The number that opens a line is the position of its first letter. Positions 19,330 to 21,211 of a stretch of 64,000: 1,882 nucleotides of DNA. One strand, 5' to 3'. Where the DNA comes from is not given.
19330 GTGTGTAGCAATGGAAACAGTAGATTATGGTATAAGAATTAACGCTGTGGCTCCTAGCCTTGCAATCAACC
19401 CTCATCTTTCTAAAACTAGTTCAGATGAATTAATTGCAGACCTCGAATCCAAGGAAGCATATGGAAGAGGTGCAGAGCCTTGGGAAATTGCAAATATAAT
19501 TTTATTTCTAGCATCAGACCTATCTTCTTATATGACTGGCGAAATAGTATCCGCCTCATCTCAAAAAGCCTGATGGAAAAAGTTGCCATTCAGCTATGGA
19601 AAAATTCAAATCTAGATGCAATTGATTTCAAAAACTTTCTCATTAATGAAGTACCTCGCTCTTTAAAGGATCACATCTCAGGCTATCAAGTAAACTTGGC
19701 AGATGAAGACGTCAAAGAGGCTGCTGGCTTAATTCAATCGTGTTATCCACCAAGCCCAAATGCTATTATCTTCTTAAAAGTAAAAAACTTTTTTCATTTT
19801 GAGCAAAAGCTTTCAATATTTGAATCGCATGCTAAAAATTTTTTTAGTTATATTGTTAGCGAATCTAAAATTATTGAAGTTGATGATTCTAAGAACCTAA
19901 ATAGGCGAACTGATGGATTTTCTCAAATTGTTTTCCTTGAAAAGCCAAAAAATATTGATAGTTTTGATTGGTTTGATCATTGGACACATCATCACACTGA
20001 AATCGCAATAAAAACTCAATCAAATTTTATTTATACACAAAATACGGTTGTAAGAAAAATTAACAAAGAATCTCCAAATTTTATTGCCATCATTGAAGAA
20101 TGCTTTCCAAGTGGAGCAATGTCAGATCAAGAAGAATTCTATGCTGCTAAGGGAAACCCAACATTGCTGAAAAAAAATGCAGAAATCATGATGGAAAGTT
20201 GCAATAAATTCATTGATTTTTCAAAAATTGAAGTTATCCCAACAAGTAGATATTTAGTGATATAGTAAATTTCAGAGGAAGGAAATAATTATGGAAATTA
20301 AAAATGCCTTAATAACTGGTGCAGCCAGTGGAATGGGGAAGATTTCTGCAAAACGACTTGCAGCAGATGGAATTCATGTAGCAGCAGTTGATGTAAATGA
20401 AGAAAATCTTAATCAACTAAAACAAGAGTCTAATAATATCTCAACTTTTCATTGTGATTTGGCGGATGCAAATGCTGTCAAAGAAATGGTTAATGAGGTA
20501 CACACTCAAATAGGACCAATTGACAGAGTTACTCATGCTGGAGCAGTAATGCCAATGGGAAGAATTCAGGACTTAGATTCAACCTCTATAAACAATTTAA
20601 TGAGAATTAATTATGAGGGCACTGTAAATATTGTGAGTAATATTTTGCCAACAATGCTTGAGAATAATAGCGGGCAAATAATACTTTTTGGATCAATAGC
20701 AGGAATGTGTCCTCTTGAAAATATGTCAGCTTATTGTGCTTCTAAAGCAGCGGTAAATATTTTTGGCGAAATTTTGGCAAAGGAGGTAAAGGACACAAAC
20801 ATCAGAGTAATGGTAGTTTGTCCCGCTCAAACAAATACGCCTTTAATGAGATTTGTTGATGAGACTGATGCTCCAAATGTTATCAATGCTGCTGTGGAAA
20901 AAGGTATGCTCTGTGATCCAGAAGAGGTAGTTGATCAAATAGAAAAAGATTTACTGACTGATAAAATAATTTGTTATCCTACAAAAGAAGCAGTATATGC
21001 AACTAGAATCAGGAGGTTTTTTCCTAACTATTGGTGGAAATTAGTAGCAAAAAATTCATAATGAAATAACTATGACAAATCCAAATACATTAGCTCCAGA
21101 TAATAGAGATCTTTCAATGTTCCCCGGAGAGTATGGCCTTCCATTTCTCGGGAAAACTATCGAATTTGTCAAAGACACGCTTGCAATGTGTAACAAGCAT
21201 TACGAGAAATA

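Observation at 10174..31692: Compact 24-gene co-directional operon resembling steroid-nucleus (9,10-seco plus HIP) catabolism in an AT-rich streamlined genome, with canonical parts missing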

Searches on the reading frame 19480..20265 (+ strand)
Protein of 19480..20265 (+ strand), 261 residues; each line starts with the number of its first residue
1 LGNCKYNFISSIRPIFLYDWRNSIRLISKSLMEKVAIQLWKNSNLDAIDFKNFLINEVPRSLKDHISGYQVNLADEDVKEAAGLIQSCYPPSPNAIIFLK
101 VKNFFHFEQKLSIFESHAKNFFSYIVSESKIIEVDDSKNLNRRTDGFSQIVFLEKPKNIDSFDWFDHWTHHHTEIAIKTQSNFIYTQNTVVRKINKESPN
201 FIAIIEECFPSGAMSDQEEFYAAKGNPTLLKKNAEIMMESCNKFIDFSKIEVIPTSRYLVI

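Call 4: search_protein_families(library=pfam, proteins=[window:19480-20265:+])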
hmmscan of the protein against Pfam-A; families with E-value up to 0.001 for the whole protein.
window:19480-20265:+ (261 aa): 1 family
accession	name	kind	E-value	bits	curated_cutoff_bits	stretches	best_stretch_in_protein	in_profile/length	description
PF07110.17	EthD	-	1.3e-05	26.7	22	1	163-248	8-96/96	EthD domain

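Call 8: search_protein_families(library=ncbifam, proteins=[window:19480-20265:+], max_evalue=0.00001)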
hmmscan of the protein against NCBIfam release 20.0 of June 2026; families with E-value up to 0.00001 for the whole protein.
window:19480-20265:+ (261 aa): 0 families

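Call 57: search_solved_structures(query=window:19573-20265:+, max_evalue=1)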
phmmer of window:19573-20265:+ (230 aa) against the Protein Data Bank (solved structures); distinct sequences matched with E-value up to 1: 9.
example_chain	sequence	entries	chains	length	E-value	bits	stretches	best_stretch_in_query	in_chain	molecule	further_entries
1iyg_A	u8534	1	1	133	0.33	13.8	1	145-199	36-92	Hypothetical protein (2010003O14)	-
6sek_A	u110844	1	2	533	0.65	12.9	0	71-147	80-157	Ancestral Flavin-containing monooxygenase 5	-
9d41_A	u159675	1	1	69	0.84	12.5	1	88-138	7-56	Borealin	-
6yie_B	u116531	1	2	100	0.88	12.4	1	86-146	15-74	Borealin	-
7yka_A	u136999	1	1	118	0.9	12.4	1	146-199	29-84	Mitochondrial fission 1 protein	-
7yka_B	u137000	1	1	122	0.97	12.3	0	146-199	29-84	Fis1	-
2raw_B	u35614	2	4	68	0.99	12.3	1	87-137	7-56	Borealin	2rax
7ya9_A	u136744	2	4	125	0.99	12.3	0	146-199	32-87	Mitochondrial fission 1 protein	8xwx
2qfa_B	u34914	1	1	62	0.99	12.2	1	86-137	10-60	Borealin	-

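Call 59: find_homologous_proteins(query=window:19573-20265:+, max_evalue=0.001)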
Query window:19573-20265:+ (230 aa): 358 proteins with E <= 0.001 among 444 candidates; the best 120 are listed.
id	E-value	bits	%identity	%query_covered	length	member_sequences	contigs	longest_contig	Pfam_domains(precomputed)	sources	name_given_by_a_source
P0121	2.3e-145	500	97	100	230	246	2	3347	PF07110.18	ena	-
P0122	4.8e-132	456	87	100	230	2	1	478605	PF07110.18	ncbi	-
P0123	8.2e-132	456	87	100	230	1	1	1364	PF07110.18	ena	-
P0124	1.8e-131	455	86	100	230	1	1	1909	PF07110.18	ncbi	-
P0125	2.3e-131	454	86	100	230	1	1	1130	-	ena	-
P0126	1.9e-117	409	77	100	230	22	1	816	PF07110.18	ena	-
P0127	1.5e-116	406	76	100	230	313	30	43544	PF07110.18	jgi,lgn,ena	jgi:hypothetical protein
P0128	2.2e-116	405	76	100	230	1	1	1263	PF07110.18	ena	-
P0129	7.3e-116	403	76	100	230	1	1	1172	PF07110.18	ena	-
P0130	8.4e-116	403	75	100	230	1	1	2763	PF07110.18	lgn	-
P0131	1.0e-115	403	75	100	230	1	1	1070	PF07110.18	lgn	-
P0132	1.8e-115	402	75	100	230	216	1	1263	PF07110.18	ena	-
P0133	2.9e-115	402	76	100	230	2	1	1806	PF07110.18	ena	-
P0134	3.1e-115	401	75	100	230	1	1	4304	PF07110.18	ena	-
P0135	3.8e-115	401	75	100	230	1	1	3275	PF07110.18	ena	-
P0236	1.2e-75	272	55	100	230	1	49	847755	-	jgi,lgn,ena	jgi:hypothetical protein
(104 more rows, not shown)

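Call 64: find_encoding_contigs(protein=P0236, flank=10000, max_places=2)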
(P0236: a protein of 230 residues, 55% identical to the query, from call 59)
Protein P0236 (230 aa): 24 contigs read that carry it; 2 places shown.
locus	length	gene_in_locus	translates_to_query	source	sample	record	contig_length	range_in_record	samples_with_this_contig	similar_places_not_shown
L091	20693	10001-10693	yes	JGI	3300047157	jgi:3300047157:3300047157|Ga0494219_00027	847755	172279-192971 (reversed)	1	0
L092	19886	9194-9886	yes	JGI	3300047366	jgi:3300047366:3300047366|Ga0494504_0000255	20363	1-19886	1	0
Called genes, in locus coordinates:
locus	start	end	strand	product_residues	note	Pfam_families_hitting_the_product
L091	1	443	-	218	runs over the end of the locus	PF00753:Lactamase_B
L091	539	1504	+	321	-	PF22632:BphC_D1, PF00903:Glyoxalase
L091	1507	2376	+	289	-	PF01144:CoA_trans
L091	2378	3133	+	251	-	PF01144:CoA_trans (weak)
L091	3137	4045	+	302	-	PF00378:ECH_1, PF16113:ECH_2, PF00378:ECH_1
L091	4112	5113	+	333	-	PF03060:NMO, PF01070:FMN_dh (weak), PF03060:NMO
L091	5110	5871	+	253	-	PF00378:ECH_1, PF16113:ECH_2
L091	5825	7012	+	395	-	PF02771:Acyl-CoA_dh_N, PF02770:Acyl-CoA_dh_M, PF00441:Acyl-CoA_dh_1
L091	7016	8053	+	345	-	PF02771:Acyl-CoA_dh_N, PF00441:Acyl-CoA_dh_1, PF08028:Acyl-CoA_dh_2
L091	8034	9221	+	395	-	PF00108:Thiolase_N, PF00109:ketoacyl-synt (weak), PF02803:Thiolase_C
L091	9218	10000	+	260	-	PF00106:adh_short, PF08659:KR, PF13561:adh_short_C2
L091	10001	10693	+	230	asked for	-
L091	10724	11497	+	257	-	PF00106:adh_short, PF01370:Epimerase (faint), PF08659:KR, PF13561:adh_short_C2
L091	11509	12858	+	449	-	PF00067:p450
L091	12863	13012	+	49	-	-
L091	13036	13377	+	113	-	PF00561:Abhydrolase_1, PF12146:Hydrolase_4 (weak), PF12697:Abhydrolase_6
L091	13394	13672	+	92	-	PF00561:Abhydrolase_1 (weak)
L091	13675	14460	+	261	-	PF01557:FAA_hydrolase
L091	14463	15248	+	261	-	PF01118:Semialdhyde_dh (weak), PF09290:AcetDehyd-dimer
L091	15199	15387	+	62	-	-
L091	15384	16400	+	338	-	PF00682:HMGL-like, PF07836:DmpG_comm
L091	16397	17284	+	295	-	PF00296:Bac_luciferase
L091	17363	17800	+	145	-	PF00355:Rieske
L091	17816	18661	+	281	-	PF19298:KshA_C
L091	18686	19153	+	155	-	PF13404:HTH_AsnC-type, PF13412:HTH_24 (weak), PF08279:HTH_11 (weak), PF01037:AsnC_trans_reg (weak)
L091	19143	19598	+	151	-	PF13404:HTH_AsnC-type, PF13412:HTH_24, PF22482:AsnC_trans_reg_3, PF01037:AsnC_trans_reg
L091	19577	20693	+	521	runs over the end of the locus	PF00501:AMP-binding, PF13193:AMP-binding_C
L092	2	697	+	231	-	?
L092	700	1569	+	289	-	PF01144:CoA_trans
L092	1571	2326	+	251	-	PF01144:CoA_trans (weak)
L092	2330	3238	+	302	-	PF00378:ECH_1, PF16113:ECH_2, PF00378:ECH_1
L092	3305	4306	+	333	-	PF03060:NMO, PF01070:FMN_dh (weak), PF03060:NMO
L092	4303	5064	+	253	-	PF00378:ECH_1, PF16113:ECH_2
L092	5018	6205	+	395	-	PF02771:Acyl-CoA_dh_N, PF02770:Acyl-CoA_dh_M, PF00441:Acyl-CoA_dh_1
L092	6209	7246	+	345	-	PF02771:Acyl-CoA_dh_N, PF00441:Acyl-CoA_dh_1, PF08028:Acyl-CoA_dh_2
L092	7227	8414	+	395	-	PF00108:Thiolase_N, PF00109:ketoacyl-synt (weak), PF02803:Thiolase_C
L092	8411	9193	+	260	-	PF00106:adh_short, PF08659:KR, PF13561:adh_short_C2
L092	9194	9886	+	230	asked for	-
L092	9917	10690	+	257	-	PF00106:adh_short, PF08659:KR, PF13561:adh_short_C2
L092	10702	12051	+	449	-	PF00067:p450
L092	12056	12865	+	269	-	PF00561:Abhydrolase_1, PF12146:Hydrolase_4, PF12697:Abhydrolase_6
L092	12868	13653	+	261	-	PF01557:FAA_hydrolase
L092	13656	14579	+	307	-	PF01118:Semialdhyde_dh (weak), PF09290:AcetDehyd-dimer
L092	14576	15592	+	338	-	PF00682:HMGL-like, PF07836:DmpG_comm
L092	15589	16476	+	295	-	PF00296:Bac_luciferase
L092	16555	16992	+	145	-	PF00355:Rieske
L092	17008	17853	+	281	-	PF19298:KshA_C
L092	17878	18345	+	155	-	PF13404:HTH_AsnC-type, PF13412:HTH_24 (weak), PF08279:HTH_11 (weak), PF01037:AsnC_trans_reg (weak)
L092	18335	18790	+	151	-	PF13404:HTH_AsnC-type, PF13412:HTH_24, PF22482:AsnC_trans_reg_3, PF01037:AsnC_trans_reg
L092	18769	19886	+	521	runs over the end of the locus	PF00501:AMP-binding, PF13193:AMP-binding_C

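Call 68: predict_structure(alignment_id=A1)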
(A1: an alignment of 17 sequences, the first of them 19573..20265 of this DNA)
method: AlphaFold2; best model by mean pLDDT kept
length: 230 residues; sequences in the alignment: 17
mean_pLDDT: 78.7   pTM: 0.77
mean pLDDT of the five models: 78.7, 59.5, 55.0, 39.4, 39.2
residues with pLDDT >= 90: 44; 70-90: 131; 50-70: 53; < 50: 2
segments of 3 or more residues with pLDDT < 50: none
pLDDT, mean of each block of 10 residues (from residue 1): 86 92 93 90 80 73 90 84 91 74 52 65 84 80 72 61 66 69 70 86 86 84 82
secondary structure, 60 per line:
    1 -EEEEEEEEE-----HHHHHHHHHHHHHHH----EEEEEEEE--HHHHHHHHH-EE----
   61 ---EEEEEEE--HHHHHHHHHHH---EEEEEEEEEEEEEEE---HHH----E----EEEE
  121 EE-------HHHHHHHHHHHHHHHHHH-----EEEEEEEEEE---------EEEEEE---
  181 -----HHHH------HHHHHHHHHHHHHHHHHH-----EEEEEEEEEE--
elements in order: E2-10 H16-30 E35-42 H45-53 E64-70 H73-83 E87-101 E117-122 H130-147 E153-162 E172-177 H186-189 H196-213 E219-228

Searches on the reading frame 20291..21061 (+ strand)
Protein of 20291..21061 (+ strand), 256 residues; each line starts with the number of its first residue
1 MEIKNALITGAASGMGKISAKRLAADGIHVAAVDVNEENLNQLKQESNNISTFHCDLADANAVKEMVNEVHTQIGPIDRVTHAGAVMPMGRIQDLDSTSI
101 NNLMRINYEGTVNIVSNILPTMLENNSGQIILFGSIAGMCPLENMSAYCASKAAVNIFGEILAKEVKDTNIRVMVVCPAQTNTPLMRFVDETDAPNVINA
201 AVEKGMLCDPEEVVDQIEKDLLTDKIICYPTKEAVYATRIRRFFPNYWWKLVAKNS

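Call 4: search_protein_families(library=pfam, proteins=[window:20291-21061:+])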
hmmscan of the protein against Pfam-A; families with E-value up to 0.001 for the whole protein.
window:20291-21061:+ (256 aa): 5 families
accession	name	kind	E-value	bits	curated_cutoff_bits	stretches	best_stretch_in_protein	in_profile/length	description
PF00106.31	adh_short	-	7.1e-48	163.1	26.6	1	4-191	1-192/195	short chain dehydrogenase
PF13561.12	adh_short_C2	-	2.7e-35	122.5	27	1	10-214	1-210/236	Enoyl-(Acyl carrier protein) reductase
PF08659.16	KR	-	1.6e-15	58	22.6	1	7-158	4-159/180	KR domain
PF01370.27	Epimerase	-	5.3e-07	29.7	20.9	1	6-202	1-194/240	NAD dependent epimerase/dehydratase family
PF01073.25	3Beta_HSD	-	0.00085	18.9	22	0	8-117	2-102/280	3-beta hydroxysteroid dehydrogenase/isomerase family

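Call 8: search_protein_families(library=ncbifam, proteins=[window:20291-21061:+], max_evalue=0.00001)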
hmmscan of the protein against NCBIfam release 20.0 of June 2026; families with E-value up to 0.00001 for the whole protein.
window:20291-21061:+ (256 aa): 220 families (the best 25 are shown)
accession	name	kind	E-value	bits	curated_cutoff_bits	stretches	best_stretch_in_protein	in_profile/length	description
TIGR04316.1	dhbA_paeA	equivalog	1.9e-40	139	300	1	6-203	1-204/250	2,3-dihydro-2,3-dihydroxybenzoate dehydrogenase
NF006074.0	PRK08220.1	equivalog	2.5e-39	135.4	312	1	2-200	7-201/251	2,3-dihydro-2,3-dihydroxybenzoate dehydrogenase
NF004825.0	PRK06181.1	equivalog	1.5e-38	132.6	215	1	4-247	7-254/268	SDR family oxidoreductase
NF005806.0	PRK07666.1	equivalog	2e-36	125.5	286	1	3-190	7-198/239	3-ketoacyl-ACP reductase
NF005878.0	PRK07825.1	subfamily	4.5e-36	124.6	287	1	5-247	11-243/278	short chain dehydrogenase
NF005672.0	PRK07454.1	equivalog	7.5e-36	123.5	234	1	3-186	6-193/241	SDR family oxidoreductase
NF009466.0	PRK12826.1-2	subfamily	9.5e-36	123.5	222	1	4-216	4-221/248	3-oxoacyl-ACP reductase FabG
NF005559.1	PRK07231.1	subfamily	1.2e-35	123.3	215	1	4-214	5-222/249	glucose 1-dehydrogenase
NF052558.1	MBtsdlDhBudC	equivalog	3.3e-35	121.8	270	1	4-217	4-219/250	meso-2,3-butanediol dehydrogenase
NF004526.0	PRK05872.1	subfamily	5.8e-35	120.8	276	1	4-192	11-201/297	short-chain dehydrogenase/reductase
NF004196.0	PRK05650.1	equivalog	8.3e-35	120.2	297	1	5-252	4-256/272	SDR family oxidoreductase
NF005881.0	PRK07832.1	equivalog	9.4e-35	120.2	296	1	4-234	10-251/287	SDR family oxidoreductase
NF004823.0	PRK06179.1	subfamily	1.2e-34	119.9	310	1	4-246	6-256/271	oxidoreductase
NF004791.0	PRK06138.1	equivalog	4.5e-34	117.9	312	1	4-204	6-210/252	SDR family oxidoreductase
NF006123.0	PRK08267.1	equivalog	5.8e-34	117.5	261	1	4-254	3-254/261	SDR family oxidoreductase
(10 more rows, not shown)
